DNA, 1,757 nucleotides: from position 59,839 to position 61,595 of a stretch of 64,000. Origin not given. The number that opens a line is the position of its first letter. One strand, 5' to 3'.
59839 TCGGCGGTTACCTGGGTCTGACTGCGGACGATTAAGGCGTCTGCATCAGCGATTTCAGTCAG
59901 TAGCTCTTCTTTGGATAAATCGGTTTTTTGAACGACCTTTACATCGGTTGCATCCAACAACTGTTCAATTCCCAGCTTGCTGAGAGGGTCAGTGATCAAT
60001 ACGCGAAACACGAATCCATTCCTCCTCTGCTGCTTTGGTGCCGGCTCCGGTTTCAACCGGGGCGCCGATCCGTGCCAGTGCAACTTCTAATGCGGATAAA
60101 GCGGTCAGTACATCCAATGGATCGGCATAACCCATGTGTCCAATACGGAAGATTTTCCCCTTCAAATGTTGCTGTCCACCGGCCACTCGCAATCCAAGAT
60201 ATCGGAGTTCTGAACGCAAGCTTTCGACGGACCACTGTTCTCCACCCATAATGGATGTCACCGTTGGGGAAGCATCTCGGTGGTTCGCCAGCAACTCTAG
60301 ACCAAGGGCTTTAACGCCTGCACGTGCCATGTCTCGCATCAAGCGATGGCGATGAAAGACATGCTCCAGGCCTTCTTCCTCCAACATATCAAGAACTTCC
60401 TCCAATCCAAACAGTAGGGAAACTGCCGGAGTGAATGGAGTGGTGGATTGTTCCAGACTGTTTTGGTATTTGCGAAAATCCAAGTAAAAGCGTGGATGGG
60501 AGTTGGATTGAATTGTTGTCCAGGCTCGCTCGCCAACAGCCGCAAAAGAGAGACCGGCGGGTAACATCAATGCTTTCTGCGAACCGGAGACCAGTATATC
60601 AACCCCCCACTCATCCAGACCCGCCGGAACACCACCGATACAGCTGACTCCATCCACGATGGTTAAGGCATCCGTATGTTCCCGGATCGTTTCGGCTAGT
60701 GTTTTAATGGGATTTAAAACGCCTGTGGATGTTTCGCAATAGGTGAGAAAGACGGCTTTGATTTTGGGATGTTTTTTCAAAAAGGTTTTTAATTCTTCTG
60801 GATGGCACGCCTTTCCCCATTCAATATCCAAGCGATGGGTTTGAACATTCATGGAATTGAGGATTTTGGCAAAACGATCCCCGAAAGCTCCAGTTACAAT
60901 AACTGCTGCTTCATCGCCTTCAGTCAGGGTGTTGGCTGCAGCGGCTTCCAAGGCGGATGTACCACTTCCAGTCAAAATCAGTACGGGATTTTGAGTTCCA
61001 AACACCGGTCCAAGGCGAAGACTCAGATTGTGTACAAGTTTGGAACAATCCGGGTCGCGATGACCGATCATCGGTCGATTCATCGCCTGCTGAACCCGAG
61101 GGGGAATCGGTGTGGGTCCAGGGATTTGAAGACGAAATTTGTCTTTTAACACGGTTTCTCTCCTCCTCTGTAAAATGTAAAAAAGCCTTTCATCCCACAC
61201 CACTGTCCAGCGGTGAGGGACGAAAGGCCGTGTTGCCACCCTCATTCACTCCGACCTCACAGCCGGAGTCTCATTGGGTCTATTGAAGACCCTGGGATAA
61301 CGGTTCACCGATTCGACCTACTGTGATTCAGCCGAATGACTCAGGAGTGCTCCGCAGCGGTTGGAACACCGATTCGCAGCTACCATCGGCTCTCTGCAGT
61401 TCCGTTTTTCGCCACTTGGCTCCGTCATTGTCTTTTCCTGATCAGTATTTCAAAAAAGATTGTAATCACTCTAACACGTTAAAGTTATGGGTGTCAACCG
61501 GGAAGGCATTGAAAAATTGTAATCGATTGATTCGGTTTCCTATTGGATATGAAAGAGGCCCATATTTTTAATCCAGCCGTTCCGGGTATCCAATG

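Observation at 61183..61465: T-box leader upstream of a class-V aminotransferase-serA operon, suggesting tRNA-sensing control of serine biosynthesis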

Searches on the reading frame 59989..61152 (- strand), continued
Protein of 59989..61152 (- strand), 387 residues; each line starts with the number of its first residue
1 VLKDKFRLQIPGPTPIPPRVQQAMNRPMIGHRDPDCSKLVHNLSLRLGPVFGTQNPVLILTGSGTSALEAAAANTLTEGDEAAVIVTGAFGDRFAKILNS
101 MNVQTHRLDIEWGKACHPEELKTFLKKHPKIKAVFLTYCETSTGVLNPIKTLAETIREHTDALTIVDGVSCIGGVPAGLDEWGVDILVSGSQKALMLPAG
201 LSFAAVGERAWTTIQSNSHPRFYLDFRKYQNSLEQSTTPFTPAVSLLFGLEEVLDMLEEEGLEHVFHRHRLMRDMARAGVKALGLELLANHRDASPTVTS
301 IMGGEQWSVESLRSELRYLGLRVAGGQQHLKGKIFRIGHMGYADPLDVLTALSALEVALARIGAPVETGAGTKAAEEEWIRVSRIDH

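Call 60: find_encoding_contigs(protein=P0001, flank=1500, max_places=4)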
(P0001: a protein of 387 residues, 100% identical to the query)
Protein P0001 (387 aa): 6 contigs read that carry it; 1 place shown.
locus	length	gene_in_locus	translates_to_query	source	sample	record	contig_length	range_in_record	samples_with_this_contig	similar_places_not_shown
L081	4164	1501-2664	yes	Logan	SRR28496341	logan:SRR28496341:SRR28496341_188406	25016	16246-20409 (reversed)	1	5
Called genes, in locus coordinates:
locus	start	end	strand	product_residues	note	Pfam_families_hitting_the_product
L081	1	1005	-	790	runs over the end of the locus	-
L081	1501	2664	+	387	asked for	PF00266:Aminotran_5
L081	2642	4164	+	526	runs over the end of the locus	PF00389:2-Hacid_dh, PF02826:2-Hacid_dh_C, PF19304:PGDH_inter, PF01842:ACT, PF22629:ACT_AHAS_ss (weak)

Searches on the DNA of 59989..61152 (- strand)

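Call 18: search_rna_families(sources=[L001, L002, L003, L004, L005, L006, L007, L008, L009, L011, L014, L021, L025, L031, L037, L044, L050, L015, L022, L041], threshold=gathering, show_alignments=0)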
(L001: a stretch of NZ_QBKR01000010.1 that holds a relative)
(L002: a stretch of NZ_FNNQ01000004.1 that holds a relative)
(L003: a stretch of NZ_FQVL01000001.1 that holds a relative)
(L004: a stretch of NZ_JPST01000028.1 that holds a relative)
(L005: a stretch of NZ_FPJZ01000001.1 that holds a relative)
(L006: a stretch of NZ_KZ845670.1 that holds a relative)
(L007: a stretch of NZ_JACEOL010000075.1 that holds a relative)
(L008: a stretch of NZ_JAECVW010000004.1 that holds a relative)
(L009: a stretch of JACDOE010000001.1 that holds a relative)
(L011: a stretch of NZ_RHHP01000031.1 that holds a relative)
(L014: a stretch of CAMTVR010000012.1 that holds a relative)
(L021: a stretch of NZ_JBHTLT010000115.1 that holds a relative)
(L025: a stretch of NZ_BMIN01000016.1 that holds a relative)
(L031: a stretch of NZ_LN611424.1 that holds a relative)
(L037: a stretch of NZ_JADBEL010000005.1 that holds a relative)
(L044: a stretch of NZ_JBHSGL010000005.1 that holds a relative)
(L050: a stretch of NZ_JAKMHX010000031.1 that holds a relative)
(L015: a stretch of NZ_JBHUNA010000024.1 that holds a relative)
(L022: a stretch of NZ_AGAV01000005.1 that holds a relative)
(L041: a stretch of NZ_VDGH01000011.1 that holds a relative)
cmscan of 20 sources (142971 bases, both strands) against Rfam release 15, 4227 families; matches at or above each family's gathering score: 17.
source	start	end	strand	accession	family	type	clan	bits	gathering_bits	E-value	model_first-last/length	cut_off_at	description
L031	2699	2924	+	RF00230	T-box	Cis-reg; leader;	-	125.4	93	4.9e-27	1-219/219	no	T-box leader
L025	2713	2938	+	RF00230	T-box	Cis-reg; leader;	-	115.8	93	1.4e-24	1-219/219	no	T-box leader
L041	2709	2940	+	RF00230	T-box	Cis-reg; leader;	-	114.6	93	2.9e-24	1-219/219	no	T-box leader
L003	2712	2945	+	RF00230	T-box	Cis-reg; leader;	-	114.2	93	3.8e-24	1-219/219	no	T-box leader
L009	2703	2929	+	RF00230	T-box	Cis-reg; leader;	-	112.6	93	9.6e-24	1-219/219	no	T-box leader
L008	2698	2926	+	RF00230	T-box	Cis-reg; leader;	-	111.9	93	1.5e-23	1-219/219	no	T-box leader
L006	2712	2938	+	RF00230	T-box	Cis-reg; leader;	-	110.6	93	3.1e-23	1-219/219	no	T-box leader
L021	2314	2519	+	RF00230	T-box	Cis-reg; leader;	-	109.4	93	6.5e-23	1-219/219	no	T-box leader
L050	2449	2672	+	RF00230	T-box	Cis-reg; leader;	-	108.5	93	1.1e-22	1-219/219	no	T-box leader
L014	2677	2924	+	RF00230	T-box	Cis-reg; leader;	-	107.9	93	1.6e-22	1-219/219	no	T-box leader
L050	2723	2942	+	RF00230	T-box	Cis-reg; leader;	-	107.6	93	1.9e-22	1-219/219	no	T-box leader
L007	2686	2916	+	RF00230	T-box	Cis-reg; leader;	-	105.9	93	5.2e-22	1-219/219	no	T-box leader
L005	2692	2931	+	RF00230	T-box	Cis-reg; leader;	-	104.6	93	1.1e-21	1-219/219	no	T-box leader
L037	2717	2945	+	RF00230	T-box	Cis-reg; leader;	-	104.2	93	1.4e-21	1-219/219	no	T-box leader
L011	2596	2836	+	RF00230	T-box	Cis-reg; leader;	-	100.8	93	1.1e-20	1-219/219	no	T-box leader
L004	2701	2928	+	RF00230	T-box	Cis-reg; leader;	-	100.4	93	1.4e-20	1-219/219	no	T-box leader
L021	2718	2944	+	RF00230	T-box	Cis-reg; leader;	-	94.5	93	4.5e-19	1-219/219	no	T-box leader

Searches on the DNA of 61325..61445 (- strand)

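Call 22: build_rna_model(alignment_id=A2)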
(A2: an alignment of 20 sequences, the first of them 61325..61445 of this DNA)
Model R1 built from alignment A2 (20 sequences, 143 columns); structure: RNAalifold consensus.
model positions 121; base pairs 17; branch points 0; effective number of sequences 3.88; information 0.59 bits per position. Calibrated on 0.2 Mb of random sequence (short: E-values are rough).
structure used (alignment columns):
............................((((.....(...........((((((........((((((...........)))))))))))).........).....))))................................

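Call 23: search_with_rna_model(model_id=R1, sources=[window, L001, L002, L003, L004, L005, L006, L007, L008, L009, L010, L011, L012, L013, L014, L015, L016, L017, L018, L019, L020, L021, L022, L023, L024, L025, L026, L027, L028, L029, L030, L031, L032, L033, L034, L035, L036, L037, L038, L039, L040, L041, L042, L043, L044, L045, L046, L047, L048, L049, L050, L051, L052, L053, L054, L055, L056, L057, L058, L059, L060, L061, L062, L063, L064, L065, L066, L067, L068, L069, L070, L071, L072, L073, L074, L075, L076, L077, L078, L079, L080], max_evalue=0.01, make_alignment=true)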
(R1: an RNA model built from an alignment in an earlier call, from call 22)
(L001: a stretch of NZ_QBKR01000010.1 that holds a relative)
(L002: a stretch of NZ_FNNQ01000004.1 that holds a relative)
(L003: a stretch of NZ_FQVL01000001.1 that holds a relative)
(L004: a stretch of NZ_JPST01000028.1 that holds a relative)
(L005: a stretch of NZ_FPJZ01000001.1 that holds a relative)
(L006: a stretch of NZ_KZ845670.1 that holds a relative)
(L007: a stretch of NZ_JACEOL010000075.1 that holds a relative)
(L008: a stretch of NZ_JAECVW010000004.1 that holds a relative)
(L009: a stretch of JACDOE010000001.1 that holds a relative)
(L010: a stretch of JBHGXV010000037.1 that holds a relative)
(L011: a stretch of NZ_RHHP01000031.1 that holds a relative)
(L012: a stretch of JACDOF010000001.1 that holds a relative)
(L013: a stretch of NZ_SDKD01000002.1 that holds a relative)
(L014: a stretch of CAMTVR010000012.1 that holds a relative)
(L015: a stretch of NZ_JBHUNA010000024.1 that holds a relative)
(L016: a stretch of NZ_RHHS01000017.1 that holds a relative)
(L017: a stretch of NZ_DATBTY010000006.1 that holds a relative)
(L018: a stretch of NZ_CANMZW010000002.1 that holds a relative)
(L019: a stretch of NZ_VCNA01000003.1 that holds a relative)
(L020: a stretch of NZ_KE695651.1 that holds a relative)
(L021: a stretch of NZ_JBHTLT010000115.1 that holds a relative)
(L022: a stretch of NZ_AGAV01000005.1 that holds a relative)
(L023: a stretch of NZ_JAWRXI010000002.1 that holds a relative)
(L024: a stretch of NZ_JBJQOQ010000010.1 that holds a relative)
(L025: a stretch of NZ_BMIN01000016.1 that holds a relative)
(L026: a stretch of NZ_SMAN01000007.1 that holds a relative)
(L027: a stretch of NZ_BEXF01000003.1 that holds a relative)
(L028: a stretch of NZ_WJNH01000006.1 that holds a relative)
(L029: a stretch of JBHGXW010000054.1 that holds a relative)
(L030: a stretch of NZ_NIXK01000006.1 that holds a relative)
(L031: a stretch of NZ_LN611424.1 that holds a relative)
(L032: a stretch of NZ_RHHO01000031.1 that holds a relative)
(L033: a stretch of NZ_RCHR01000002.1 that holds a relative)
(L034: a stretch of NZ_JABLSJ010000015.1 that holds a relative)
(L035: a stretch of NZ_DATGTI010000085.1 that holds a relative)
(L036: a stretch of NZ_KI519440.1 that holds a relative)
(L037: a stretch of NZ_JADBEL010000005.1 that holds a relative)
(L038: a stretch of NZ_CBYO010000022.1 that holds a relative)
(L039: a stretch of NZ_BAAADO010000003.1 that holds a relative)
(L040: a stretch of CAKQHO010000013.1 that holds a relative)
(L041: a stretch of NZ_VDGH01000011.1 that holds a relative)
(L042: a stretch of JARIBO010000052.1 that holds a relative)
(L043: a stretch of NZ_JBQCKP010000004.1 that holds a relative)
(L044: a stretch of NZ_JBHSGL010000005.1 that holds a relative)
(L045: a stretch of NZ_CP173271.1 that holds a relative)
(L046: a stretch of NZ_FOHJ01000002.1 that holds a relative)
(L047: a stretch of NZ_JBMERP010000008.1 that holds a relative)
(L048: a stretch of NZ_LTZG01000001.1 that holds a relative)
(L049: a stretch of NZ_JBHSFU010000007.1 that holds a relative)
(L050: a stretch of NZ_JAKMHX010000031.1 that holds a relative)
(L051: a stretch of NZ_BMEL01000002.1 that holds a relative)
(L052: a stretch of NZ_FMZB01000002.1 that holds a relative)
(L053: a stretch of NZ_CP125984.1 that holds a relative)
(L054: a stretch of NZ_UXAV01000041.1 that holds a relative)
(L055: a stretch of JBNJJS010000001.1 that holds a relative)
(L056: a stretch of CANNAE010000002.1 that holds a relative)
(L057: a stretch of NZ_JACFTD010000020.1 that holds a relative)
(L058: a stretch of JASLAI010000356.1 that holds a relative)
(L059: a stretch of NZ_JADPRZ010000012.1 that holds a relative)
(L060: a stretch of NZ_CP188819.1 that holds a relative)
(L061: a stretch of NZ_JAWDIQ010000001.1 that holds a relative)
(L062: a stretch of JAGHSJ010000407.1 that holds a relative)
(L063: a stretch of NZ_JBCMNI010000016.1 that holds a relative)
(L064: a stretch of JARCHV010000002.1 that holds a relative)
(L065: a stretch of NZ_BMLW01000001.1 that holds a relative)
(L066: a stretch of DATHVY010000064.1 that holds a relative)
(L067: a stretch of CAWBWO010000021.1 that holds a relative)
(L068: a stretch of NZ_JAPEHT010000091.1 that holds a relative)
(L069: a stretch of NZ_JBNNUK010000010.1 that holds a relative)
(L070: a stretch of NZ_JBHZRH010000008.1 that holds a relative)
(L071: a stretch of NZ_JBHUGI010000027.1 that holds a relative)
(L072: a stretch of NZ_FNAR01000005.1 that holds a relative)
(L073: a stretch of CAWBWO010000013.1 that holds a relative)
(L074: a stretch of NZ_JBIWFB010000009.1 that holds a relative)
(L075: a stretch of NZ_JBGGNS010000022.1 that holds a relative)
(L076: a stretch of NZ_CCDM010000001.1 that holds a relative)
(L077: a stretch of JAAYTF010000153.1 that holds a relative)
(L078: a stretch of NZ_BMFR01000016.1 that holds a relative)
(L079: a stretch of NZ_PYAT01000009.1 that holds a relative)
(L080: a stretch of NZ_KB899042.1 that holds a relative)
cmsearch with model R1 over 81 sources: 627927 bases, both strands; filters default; matches with E-value up to 0.01: 71.
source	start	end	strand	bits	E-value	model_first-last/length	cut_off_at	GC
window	61324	61444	-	108.4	1.5e-20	1-121/121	no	0.54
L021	2307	2427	+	107.5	2.5e-20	1-121/121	no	0.37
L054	2711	2832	+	106.7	3.6e-20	1-121/121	no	0.36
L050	2716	2837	+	104.9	9.2e-20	1-121/121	no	0.41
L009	2696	2816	+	104.8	9.8e-20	1-121/121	no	0.51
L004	2694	2812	+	104.3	1.2e-19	1-121/121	no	0.5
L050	2442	2564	+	103.4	2e-19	1-121/121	no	0.45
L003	2705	2825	+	103.2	2.2e-19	1-121/121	no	0.42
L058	1773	1894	+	103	2.5e-19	1-121/121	no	0.4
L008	2691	2811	+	102.8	2.7e-19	1-121/121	no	0.55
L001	2697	2818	+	101.9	4.3e-19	1-121/121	no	0.57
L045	2707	2828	+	101.3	5.9e-19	1-121/121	no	0.37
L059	2708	2829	+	101.2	6e-19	1-121/121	no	0.38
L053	2708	2829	+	100.2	1e-18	1-121/121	no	0.41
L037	2710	2831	+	100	1.1e-18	1-121/121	no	0.38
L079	2711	2831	+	99.6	1.4e-18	1-121/121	no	0.44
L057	2708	2829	+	99.6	1.4e-18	1-121/121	no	0.34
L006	2705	2822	+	98.3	2.6e-18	1-121/121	no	0.47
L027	2668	2790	+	98.3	2.6e-18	1-121/121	no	0.5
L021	2711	2832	+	98.3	2.7e-18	1-121/121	no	0.39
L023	2669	2791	+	98.2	2.7e-18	1-121/121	no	0.5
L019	2663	2784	+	97.8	3.5e-18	1-121/121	no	0.43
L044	2684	2805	+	97.6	3.8e-18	1-121/121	no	0.47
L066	2703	2824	+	97.3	4.4e-18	1-121/121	no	0.41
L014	2670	2788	+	97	5e-18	1-121/121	no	0.57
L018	2668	2790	+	96.9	5.3e-18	1-121/121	no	0.5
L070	2675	2796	+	96.6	6.2e-18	1-121/121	no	0.39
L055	2685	2806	+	96.6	6.4e-18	1-121/121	no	0.48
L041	2702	2824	+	96.1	8e-18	1-121/121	no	0.37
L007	2679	2796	+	96.1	8e-18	1-121/121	no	0.47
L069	2680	2802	+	95.1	1.4e-17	1-121/121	no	0.41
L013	2688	2809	+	95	1.4e-17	1-121/121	no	0.51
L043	2716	2837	+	94.7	1.6e-17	1-121/121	no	0.47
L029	2692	2813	+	94.1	2.2e-17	1-121/121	no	0.47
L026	2649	2771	+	93.9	2.4e-17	1-121/121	no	0.45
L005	2685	2803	+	92.7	4.4e-17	1-121/121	no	0.48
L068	2689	2810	+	92.5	5.1e-17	1-121/121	no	0.49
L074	2703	2824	+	92.2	5.9e-17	1-121/121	no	0.37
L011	2589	2709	+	92.1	6e-17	1-121/121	no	0.5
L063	2696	2817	+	91.9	6.7e-17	1-121/121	no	0.48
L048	2690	2811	+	91.8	7.1e-17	1-121/121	no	0.5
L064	2692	2813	+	91.5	8.2e-17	1-121/121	no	0.51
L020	2675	2796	+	91.1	1e-16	1-121/121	no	0.56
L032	2585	2705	+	91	1.1e-16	1-121/121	no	0.55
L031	2692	2815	+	90.7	1.2e-16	1-121/121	no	0.39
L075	2688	2809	+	90.7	1.3e-16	1-121/121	no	0.52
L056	2689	2810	+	89.7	2.1e-16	1-121/121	no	0.52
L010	2679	2802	+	89.3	2.6e-16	1-121/121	no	0.55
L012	2680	2803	+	88.8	3.2e-16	1-121/121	no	0.53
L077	2678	2800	+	88.6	3.7e-16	1-121/121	no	0.49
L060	2707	2830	+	87.5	6.4e-16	1-121/121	no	0.38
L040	2713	2837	+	87.4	6.8e-16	1-121/121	no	0.39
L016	2674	2795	+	86.2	1.2e-15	1-121/121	no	0.56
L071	2706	2829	+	86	1.3e-15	1-121/121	no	0.37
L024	2651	2772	+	85.5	1.8e-15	1-121/121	no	0.52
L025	2706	2825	+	85.2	2.1e-15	1-121/121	no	0.4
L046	2702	2823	+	84.8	2.5e-15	1-121/121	no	0.43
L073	2554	2677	+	84.4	3.1e-15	1-121/121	no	0.41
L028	2693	2814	+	81.2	1.6e-14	1-121/121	no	0.39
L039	2697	2818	+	81.1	1.7e-14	1-121/121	no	0.48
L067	2558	2681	+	80.8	1.9e-14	1-121/121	no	0.43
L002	2637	2754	+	79.2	4.3e-14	1-121/121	no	0.51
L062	2684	2808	+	76.9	1.4e-13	1-121/121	no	0.36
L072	2710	2834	+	75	3.7e-13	1-121/121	no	0.57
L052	2672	2795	+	74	6.1e-13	1-121/121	no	0.44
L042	2691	2813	+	69.5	6.1e-12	1-121/121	no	0.32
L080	2666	2790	+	58.8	1.4e-09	1-121/121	no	0.54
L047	660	783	-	41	1.2e-05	1-121/121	no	0.38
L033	474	597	-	38.4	4.3e-05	1-121/121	no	0.44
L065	38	163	-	38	5.3e-05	1-121/121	no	0.41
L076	75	200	-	33.4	0.00056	1-121/121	no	0.42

Alignment A3: 71 matches aligned to the model, 141 columns, each read 5' to 3' on its own strand. Consensus structure (alignment columns), stored with it:
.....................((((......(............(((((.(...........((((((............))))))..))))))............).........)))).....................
